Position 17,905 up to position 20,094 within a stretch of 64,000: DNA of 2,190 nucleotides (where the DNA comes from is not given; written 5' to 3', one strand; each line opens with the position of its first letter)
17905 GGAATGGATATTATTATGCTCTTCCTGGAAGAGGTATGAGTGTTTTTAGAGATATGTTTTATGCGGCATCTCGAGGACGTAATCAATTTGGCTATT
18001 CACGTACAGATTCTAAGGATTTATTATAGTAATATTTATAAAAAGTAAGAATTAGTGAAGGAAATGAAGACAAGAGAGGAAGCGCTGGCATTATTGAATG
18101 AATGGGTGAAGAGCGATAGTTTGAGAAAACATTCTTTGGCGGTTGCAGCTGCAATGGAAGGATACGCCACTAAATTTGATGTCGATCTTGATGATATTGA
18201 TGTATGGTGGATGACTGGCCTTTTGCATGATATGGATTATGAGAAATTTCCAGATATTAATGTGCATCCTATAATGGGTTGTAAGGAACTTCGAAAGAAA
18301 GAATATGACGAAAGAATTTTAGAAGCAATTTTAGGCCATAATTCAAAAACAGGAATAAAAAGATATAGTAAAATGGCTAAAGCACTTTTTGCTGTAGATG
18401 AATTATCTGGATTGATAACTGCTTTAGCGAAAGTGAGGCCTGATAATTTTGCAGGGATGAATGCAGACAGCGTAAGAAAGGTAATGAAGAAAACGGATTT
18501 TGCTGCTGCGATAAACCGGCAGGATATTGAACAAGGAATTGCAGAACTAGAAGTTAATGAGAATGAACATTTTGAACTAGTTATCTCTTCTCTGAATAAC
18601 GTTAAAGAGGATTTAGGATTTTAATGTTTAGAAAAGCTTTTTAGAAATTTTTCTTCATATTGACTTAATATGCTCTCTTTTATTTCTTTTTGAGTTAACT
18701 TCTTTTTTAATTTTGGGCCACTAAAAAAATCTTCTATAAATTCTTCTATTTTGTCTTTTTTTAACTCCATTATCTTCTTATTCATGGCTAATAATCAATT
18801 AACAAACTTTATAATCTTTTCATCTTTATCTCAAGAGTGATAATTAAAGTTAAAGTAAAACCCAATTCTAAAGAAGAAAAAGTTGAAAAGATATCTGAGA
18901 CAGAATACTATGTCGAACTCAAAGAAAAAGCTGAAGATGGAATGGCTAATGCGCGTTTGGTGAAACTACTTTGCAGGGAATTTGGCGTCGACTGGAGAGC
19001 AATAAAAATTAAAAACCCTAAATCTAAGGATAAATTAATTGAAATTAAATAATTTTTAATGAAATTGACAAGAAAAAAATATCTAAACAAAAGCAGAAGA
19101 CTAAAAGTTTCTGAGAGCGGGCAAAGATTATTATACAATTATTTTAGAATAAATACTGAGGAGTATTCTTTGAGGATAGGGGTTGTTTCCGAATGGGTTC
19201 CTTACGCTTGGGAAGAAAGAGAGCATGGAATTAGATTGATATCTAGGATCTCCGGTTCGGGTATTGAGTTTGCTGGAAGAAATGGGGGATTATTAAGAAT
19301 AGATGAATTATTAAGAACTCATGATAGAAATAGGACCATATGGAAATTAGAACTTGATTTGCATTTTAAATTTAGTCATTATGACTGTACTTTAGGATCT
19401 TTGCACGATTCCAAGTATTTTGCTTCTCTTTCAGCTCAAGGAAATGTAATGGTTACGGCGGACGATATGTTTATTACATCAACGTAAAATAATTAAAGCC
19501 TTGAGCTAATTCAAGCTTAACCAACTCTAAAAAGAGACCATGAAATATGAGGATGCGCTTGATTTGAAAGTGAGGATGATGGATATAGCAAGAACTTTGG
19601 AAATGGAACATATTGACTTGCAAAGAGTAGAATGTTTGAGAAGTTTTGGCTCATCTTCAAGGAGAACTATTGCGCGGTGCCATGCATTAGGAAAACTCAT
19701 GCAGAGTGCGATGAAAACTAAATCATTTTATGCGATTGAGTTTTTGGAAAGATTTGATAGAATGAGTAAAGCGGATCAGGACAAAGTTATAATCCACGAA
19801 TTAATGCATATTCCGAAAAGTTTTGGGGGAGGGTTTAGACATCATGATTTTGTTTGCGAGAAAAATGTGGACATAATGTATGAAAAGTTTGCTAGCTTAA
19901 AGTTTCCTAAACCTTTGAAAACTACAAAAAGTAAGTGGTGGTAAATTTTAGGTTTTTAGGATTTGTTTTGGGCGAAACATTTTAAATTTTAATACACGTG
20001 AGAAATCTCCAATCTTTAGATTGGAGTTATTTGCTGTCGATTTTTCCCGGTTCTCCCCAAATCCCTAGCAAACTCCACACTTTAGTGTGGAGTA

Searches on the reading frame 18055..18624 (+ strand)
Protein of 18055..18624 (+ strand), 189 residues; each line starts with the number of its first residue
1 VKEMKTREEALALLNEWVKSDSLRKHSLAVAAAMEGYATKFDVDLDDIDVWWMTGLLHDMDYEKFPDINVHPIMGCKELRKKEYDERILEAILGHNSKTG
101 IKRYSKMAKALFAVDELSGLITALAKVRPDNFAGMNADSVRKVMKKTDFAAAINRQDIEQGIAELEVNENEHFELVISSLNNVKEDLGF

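Call 72: search_protein_families(library=pfam, proteins=[window:18055-18624:+], max_evalue=0.01)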
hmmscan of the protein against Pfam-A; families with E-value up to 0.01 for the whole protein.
window:18055-18624:+ (189 aa): 1 family
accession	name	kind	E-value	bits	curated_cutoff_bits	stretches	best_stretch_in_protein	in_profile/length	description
PF01966.28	HD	-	5e-10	40.1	22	1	25-117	3-113/116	HD domain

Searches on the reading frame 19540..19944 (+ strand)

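Call 72: search_protein_families(library=pfam, proteins=[window:19540-19944:+], max_evalue=0.01)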
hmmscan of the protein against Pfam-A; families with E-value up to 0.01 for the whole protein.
window:19540-19944:+ (134 aa): 1 family
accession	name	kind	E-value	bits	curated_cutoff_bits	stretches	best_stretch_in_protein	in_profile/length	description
PF18894.6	PhageMetallopep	-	1.1e-17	64.9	23.7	1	2-104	2-112/134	Putative phage metallopeptidase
